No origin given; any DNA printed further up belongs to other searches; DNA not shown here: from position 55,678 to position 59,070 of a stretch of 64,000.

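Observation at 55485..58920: Candidate two-gene nuclease/defence module: GIY-YIG-like small protein plus 1030-aa PHP-phosphoesterase / Rad50-SbcC-like ABC ATPase fusion, wedged between an IS4 element and a prophage remnant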

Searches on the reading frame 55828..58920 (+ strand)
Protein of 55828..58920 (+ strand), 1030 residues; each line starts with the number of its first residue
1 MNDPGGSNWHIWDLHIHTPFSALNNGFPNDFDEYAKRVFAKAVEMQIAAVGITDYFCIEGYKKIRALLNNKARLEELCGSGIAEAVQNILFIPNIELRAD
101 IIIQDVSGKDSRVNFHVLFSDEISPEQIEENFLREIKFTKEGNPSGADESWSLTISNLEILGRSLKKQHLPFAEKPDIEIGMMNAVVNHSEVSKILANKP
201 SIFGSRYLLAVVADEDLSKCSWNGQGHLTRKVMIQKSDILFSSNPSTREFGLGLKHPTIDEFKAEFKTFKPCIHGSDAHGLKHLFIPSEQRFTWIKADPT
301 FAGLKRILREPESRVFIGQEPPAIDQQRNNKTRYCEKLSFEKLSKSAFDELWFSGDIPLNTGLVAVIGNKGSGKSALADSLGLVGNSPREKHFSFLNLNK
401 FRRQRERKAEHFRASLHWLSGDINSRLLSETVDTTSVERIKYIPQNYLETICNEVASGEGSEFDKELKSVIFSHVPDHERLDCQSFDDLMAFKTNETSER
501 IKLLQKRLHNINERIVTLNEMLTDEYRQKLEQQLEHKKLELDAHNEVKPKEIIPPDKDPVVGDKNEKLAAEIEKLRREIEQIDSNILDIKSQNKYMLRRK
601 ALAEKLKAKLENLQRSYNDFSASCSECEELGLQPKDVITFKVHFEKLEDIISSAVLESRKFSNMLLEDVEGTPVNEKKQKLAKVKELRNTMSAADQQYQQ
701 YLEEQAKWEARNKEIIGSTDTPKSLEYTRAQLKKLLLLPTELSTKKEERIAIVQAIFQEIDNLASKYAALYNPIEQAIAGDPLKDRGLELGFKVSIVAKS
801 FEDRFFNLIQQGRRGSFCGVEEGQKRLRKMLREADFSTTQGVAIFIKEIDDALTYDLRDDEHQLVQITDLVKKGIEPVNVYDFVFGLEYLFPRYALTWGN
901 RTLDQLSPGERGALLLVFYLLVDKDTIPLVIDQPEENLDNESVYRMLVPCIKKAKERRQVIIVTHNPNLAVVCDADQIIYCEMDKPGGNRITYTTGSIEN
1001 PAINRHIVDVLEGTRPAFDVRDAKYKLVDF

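Call 3: search_protein_families(library=pfam, proteins=[window:55828-58920:+], max_evalue=1)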
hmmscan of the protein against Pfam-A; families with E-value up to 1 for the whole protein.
window:55828-58920:+ (1030 aa): 13 families
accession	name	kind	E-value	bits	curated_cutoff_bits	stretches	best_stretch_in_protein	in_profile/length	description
PF02463.25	SMC_N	-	6.4e-10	39.3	40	1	356-974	19-206/220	RecF/RecN/SMC N terminal domain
PF13304.12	AAA_21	-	8.9e-08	33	27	1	899-969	231-302/304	AAA domain, putative AbiEii toxin, Type IV TA system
PF05960.17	DUF885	-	0.0022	18.2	32.4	1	593-767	92-257/532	Bacterial protein of unknown function (DUF885)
PF00004.35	AAA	-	0.0023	18.8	21.2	1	796-856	17-73/131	ATPase family associated with various cellular activities (AAA)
PF13555.12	AAA_29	-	0.032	14.4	27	1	358-382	18-43/61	P-loop containing region of AAA domain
PF18373.7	Spectrin_2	-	0.036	14.7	26.4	1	585-628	9-51/78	Spectrin like domain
PF23404.1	FAZ1_C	-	0.04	14.4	27.6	1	565-581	4-20/35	FAZ1, C-terminal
PF05729.18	NACHT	-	0.094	13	26.7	1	363-410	2-51/167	NACHT domain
PF00435.27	Spectrin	-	0.096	13.6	29.9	1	696-760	4-67/105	Spectrin repeat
PF13671.12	AAA_33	-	0.19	12.4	27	1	363-409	1-41/143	AAA domain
PF18035.6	Bap31_Bap29_C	-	0.29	11.6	30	0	571-625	2-39/52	Bap31/Bap29 cytoplasmic coiled-coil domain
PF08718.16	GLTP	-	0.34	11.6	25.6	1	485-535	19-68/147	Glycolipid transfer protein (GLTP)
PF19903.4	DUF6376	-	0.9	10.3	27.3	0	520-589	26-94/116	Family of unknown function (DUF6376)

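Call 4: search_protein_families(library=padloc, proteins=[window:55828-58920:+], max_evalue=1)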
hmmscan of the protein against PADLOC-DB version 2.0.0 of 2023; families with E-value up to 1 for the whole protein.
window:55828-58920:+ (1030 aa): 26 families (the best 25 are shown)
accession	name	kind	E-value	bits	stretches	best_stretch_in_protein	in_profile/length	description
PDLC02208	Ppl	-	2.8e-24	83.3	2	904-1021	775-888/894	-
PDLC04135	mad3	-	1.1e-16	59.4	1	356-988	17-344/374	mads_3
PDLC02980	AriA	-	1.3e-08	33.2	1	900-969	232-302/304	-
PDLC04182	HEC-01A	-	1.6e-08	32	2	912-990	289-371/406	-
PDLC03859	LmuB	-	2.8e-08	31.4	2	917-970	531-589/611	-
PDLC04164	AriA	-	3.8e-08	31.2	1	902-982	168-248/253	-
PDLC02335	AbiLi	-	8.7e-07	26.3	1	749-989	154-257/326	AbiLi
PDLC04679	PDC-M49A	-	1.4e-06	25.3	1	923-992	425-495/541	-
PDLC04678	PDC-M49A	-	2.7e-06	24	1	929-991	572-634/681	-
PDLC04894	PDC-S06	-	5.7e-06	23.1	1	894-966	492-570/740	-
PDLC04680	PDC-M49A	-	8e-06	22.7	1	900-993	533-625/674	-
PDLC04177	HEC-01A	-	1.3e-05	22.4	2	915-985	285-357/393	-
PDLC04178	HEC-01A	-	2.1e-05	21.8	2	924-982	286-345/399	-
PDLC02982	AriAB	-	2.1e-05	21.3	1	904-971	217-283/570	-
PDLC00069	GajA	-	4.1e-05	20.2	2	929-994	338-404/687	AAA ATPase domain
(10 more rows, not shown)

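Call 5: search_protein_families(library=ncbifam, proteins=[window:55828-58920:+], max_evalue=1)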
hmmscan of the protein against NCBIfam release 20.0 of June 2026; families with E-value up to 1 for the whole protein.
window:55828-58920:+ (1030 aa): 34 families (the best 25 are shown)
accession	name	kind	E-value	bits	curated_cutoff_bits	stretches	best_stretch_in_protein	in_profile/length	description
NF045780.1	TrlF_fam_ATP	equivalog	1.2e-211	706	350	1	6-1026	2-944/944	TrlF family AAA-like ATPase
NF045781.1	Spaf1101_AAA_ATP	equivalog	3.2e-33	115.2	475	2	866-1027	672-834/836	Spaf_1101 family AAA-like ATPase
NF042955.1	Ppl_antiphage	equivalog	2.1e-31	108.7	1000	2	900-1021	761-878/882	anti-phage protein Ppl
TIGR03608.1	L_ocin_972_ABC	subfamily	8.2e-09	35.2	254.85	2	901-974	130-201/206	putative bacteriocin export ABC transporter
NF040873.1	AztA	equivalog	6.7e-07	29.1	220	1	900-971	114-183/191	zinc ABC transporter ATP-binding protein AztA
NF053840.1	MnTportMntADein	equivalog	5.2e-06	26.2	400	1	900-999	128-226/240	manganese ABC transporter ATP-binding protein MntA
TIGR02868.1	CydC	equivalog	1.8e-05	23.6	329.05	1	905-967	471-530/530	thiol reductant ABC exporter subunit CydC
TIGR04521.1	ECF_ATPase_2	equivalog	6.7e-05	22.1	330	2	929-969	166-207/279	energy-coupling factor transporter ATPase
NF010068.0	PRK13548.1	equivalog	0.00015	21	261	1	899-979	131-214/261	heme ABC transporter ATP-binding protein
TIGR02857.1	CydD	equivalog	0.00021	20.4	435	1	904-974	457-524/529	thiol reductant ABC exporter subunit CydD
NF008428.0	PRK11264.1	equivalog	0.00022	20.5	406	1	929-980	166-216/250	L-cystine ABC transporter ATP-binding protein TcyN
TIGR01842.1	type_I_sec_PrtD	subfamily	0.00022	19.9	510.15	1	929-974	476-521/544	type I secretion system permease/ATPase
TIGR01277.1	thiQ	equivalog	0.00077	19.1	245.05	1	901-980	124-201/213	thiamine ABC transporter ATP-binding protein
TIGR02211.1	LolD_lipo_ex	equivalog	0.00093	18.8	307.75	1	905-973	141-208/221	lipoprotein-releasing ABC transporter ATP-binding protein LolD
NF008379.0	PRK11174.1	equivalog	0.0022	16.7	684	0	363-434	378-441/588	heme ABC transporter permease/ATP-binding protein CydD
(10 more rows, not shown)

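Call 9: search_solved_structures(query=window:55828-58920:+, max_evalue=0.01)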
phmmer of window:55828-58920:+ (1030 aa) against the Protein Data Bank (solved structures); distinct sequences matched with E-value up to 0.01: 27.
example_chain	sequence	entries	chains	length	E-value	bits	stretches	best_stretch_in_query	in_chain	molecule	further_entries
7zk8_A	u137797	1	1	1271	3e-07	32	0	868-978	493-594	ATP-dependent translocase ABCB1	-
7zk4_A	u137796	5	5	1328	3.2e-07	31.9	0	868-978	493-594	ATP-dependent translocase ABCB1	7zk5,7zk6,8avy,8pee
7zka_A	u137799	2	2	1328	3.2e-07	31.9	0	868-978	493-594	ATP-dependent translocase ABCB1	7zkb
5ko2_A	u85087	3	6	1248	5e-07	31.3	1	868-978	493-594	Multidrug resistance protein 1A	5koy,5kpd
6qee_A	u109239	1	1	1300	5.5e-07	31.1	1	868-978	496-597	ABCB1HM-EQ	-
3g5u_A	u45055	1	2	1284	3.5e-06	28.5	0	868-978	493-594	Multidrug resistance protein 1a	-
4lsg_A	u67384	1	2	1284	3.5e-06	28.5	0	868-978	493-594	Multidrug resistance protein 1A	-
3g60_A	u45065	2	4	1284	3.5e-06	28.5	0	868-978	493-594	Multidrug resistance protein 1a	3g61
4ksb_A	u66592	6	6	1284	3.5e-06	28.5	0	868-978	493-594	Multidrug resistance protein 1A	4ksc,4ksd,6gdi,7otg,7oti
4q9h_A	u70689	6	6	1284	3.5e-06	28.5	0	868-978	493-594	Multidrug resistance protein 1A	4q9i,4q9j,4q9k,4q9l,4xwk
6q81_A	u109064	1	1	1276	3.5e-06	28.5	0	868-978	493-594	P-glycoprotein (ABCB1)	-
6ujs_A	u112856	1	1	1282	3.5e-06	28.5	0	868-978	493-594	ATP-dependent translocase ABCB1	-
4m1m_A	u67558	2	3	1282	3.5e-06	28.5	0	868-978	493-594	Multidrug resistance protein 1A | ATP-dependent translocase ABCB1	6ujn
6ujr_A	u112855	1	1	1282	3.5e-06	28.5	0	868-978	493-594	ATP-dependent translocase ABCB1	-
6ujt_A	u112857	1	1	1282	3.5e-06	28.5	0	868-978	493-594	ATP-dependent translocase ABCB1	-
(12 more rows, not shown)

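Call 19: find_homologous_proteins(query=window:55828-58920:+, max_evalue=1e-10)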
Query window:55828-58920:+ (1030 aa): 2522 proteins with E <= 1e-10 among 8000 candidates; the best 120 are listed.
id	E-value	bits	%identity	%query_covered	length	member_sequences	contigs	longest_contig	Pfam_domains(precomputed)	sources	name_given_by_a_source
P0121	0.0e+0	2335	100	100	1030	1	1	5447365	PF02463.26,PF13304.13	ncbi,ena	-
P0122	0.0e+0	1755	74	100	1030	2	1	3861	PF02463.26,PF13304.13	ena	-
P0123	0.0e+0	1745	73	100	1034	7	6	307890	PF02463.26,PF13304.13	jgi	jgi:hypothetical protein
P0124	0.0e+0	1743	73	100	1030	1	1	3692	PF02463.26,PF13304.13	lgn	-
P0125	0.0e+0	1730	73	100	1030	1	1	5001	PF02463.26,PF13304.13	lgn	-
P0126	0.0e+0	1720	72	100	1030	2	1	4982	PF02463.26,PF13304.13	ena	-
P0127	0.0e+0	1711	72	100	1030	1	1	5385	PF13175.13,PF02463.26,PF13304.13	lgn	-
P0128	0.0e+0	1710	72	100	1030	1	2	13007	PF13175.13,PF02463.26,PF13304.13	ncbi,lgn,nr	ncbi:MAG: AAA family ATPase [Candidatus Marinimicrobia bacterium]|nr:AAA family ATPase [Candidatus N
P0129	0.0e+0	1704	72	100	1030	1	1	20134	PF13175.13,PF02463.26,PF13304.13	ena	-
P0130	0.0e+0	1698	72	100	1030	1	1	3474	PF02463.26,PF13304.13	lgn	-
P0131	0.0e+0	1697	71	100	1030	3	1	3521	PF02463.26,PF13304.13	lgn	-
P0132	0.0e+0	1697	71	100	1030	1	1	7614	PF02463.26,PF13304.13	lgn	-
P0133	0.0e+0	1694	72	100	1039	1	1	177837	PF02463.26,PF13304.13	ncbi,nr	ncbi:MAG: hypothetical protein DWQ01_11025 [Planctomycetota bacterium]|nr:MAG: hypothetical protein 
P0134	0.0e+0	1694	72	100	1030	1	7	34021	PF02463.26,PF13304.13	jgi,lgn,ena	-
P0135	0.0e+0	1675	70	100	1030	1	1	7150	PF02463.26,PF13304.13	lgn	-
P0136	0.0e+0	1665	70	100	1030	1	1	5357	PF02463.26,PF13304.13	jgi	jgi:energy-coupling factor transporter ATP-binding protein EcfA2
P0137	0.0e+0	1664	69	100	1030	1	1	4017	PF02463.26,PF13304.13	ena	-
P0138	0.0e+0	1660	70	100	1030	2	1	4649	PF13175.13,PF02463.26,PF13304.13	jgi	-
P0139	0.0e+0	1659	69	100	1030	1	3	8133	PF13175.13,PF02463.26,PF13304.13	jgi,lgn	jgi:energy-coupling factor transporter ATP-binding protein EcfA2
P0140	0.0e+0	1653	69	100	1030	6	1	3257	PF02463.26,PF13304.13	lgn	-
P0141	0.0e+0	1652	69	100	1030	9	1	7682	PF13175.13,PF02463.26,PF13304.13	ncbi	-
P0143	0.0e+0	1632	68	100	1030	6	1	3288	PF13175.13,PF02463.26,PF13304.13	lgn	-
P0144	0.0e+0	1630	68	100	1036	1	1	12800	PF02463.26,PF13304.13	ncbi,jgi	ncbi:MAG: TrlF family AAA-like ATPase [Syntrophales bacterium]|jgi:energy-coupling factor transporte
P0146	0.0e+0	1610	68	100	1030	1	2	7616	PF02463.26,PF13304.13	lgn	-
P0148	0.0e+0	1564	66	100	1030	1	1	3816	PF02463.26,PF13304.13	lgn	-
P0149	0.0e+0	1525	65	100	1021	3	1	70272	PF02463.26,PF13304.13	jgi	-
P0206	0.0e+0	1031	46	100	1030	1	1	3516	PF13175.13,PF02463.26,PF13304.13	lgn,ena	-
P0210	0.0e+0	1026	47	99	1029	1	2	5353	PF02463.26,PF13304.13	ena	-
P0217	0.0e+0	1021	46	99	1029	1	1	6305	PF02463.26,PF13304.13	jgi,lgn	-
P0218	0.0e+0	1021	47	99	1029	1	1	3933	PF13175.13,PF02463.26,PF13304.13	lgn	-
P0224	0.0e+0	1017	47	99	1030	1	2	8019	PF02463.26,PF13304.13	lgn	-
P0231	0.0e+0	1013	47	100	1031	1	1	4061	PF02463.26,PF13304.13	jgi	-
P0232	0.0e+0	1013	45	100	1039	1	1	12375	PF13304.13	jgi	jgi:energy-coupling factor transporter ATP-binding protein EcfA2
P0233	0.0e+0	1013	47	100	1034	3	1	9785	PF02463.26,PF13304.13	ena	-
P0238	1.8e-298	1011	46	99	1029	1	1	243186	PF02463.26,PF13304.13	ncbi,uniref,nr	ncbi:MAG: hypothetical protein NUV55_02015 [Sulfuricaulis sp.]|uniref:TrlF family AAA-like ATPase n=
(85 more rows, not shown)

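Call 20: find_encoding_contigs(protein=P0121, flank=10000, max_places=2)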
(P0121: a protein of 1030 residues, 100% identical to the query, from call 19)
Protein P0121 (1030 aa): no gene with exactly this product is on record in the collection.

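Call 21: find_encoding_contigs(protein=P0123, flank=8000, max_places=4)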
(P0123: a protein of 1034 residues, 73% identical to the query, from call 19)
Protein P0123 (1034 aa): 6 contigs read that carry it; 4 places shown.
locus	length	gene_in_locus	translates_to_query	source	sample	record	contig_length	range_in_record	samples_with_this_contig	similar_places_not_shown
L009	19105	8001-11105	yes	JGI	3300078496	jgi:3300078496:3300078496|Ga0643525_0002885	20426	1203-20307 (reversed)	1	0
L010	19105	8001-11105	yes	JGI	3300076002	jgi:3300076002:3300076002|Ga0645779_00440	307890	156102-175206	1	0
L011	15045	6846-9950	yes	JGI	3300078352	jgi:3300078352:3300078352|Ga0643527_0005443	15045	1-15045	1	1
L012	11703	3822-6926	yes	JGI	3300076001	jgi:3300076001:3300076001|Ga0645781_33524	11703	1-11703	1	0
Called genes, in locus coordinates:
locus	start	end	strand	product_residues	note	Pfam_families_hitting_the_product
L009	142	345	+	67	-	-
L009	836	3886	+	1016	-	PF04313:HSDR_N, PF00270:DEAD (weak), PF04851:ResIII, PF18766:SWI2_SNF2, PF22679:T1R_D3-like, PF12008:EcoR124_C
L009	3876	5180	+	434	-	PF01420:Methylase_S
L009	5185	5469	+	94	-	-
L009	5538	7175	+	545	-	PF12161:HsdM_N, PF02384:N6_Mtase, PF07669:Eco57I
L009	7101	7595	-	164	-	-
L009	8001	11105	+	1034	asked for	PF02463:SMC_N (weak), PF13304:AAA_21 (faint)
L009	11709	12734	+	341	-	PF17761:DUF1016_N, PF06250:YhcG_C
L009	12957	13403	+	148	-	PF00582:Usp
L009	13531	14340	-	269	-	PF00106:adh_short, PF01370:Epimerase (weak), PF08659:KR, PF13561:adh_short_C2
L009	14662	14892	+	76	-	-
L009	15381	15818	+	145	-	PF00903:Glyoxalase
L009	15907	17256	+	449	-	PF07690:MFS_1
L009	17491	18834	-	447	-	PF00209:SNF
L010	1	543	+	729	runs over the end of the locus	PF00990:GGDEF, PF00515:TPR_1 (faint), PF07719:TPR_2 (faint), PF13414:TPR_11 (faint), PF13432:TPR_16 (weak), PF13181:TPR_8 (faint), PF13431:TPR_17 (faint), PF13424:TPR_12 (weak), +1 more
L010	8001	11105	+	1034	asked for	PF02463:SMC_N (weak), PF13304:AAA_21 (faint)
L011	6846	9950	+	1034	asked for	PF02463:SMC_N (weak), PF13304:AAA_21 (faint)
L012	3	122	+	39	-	?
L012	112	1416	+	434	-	PF01420:Methylase_S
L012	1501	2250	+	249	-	PF12161:HsdM_N, PF02384:N6_Mtase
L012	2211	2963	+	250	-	PF02384:N6_Mtase, PF07669:Eco57I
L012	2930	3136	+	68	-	-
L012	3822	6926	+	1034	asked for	PF02463:SMC_N (weak), PF13304:AAA_21 (faint)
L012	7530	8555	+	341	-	PF17761:DUF1016_N, PF06250:YhcG_C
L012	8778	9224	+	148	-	PF00582:Usp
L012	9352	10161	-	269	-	PF00106:adh_short, PF01370:Epimerase (weak), PF08659:KR, PF13561:adh_short_C2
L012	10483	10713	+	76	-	-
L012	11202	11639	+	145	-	PF00903:Glyoxalase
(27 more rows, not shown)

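Call 22: find_encoding_contigs(protein=P0133, flank=8000, max_places=2)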
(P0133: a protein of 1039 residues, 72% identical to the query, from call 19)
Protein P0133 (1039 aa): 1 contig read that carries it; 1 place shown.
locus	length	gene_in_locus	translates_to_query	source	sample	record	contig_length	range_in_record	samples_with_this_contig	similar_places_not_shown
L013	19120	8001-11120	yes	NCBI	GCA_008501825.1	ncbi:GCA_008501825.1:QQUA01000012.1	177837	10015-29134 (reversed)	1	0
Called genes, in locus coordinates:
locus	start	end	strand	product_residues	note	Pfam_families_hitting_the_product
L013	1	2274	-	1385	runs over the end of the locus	PF01011:PQQ (faint), PF13360:PQQ_2, PF13570:Beta-prop_ACSF4, PF13385:Laminin_G_3, PF13360:PQQ_2 (weak)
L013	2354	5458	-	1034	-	PF02369:Big_1 (faint), PF17789:MG4 (faint), PF13620:CarboxypepD_reg (weak)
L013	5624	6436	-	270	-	-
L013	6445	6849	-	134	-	-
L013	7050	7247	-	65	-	-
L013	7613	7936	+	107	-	-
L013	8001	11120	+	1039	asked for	PF02463:SMC_N, PF13304:AAA_21 (weak)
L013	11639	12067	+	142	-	-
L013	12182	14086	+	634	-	-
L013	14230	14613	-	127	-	-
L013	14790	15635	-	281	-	PF00561:Abhydrolase_1, PF12146:Hydrolase_4, PF12697:Abhydrolase_6, PF03096:Ndr, PF01738:DLH (weak)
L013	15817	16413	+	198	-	PF00440:TetR_N, PF16925:TetR_C_13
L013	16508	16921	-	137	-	PF12680:SnoaL_2 (weak)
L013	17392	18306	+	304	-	-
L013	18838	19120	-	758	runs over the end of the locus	-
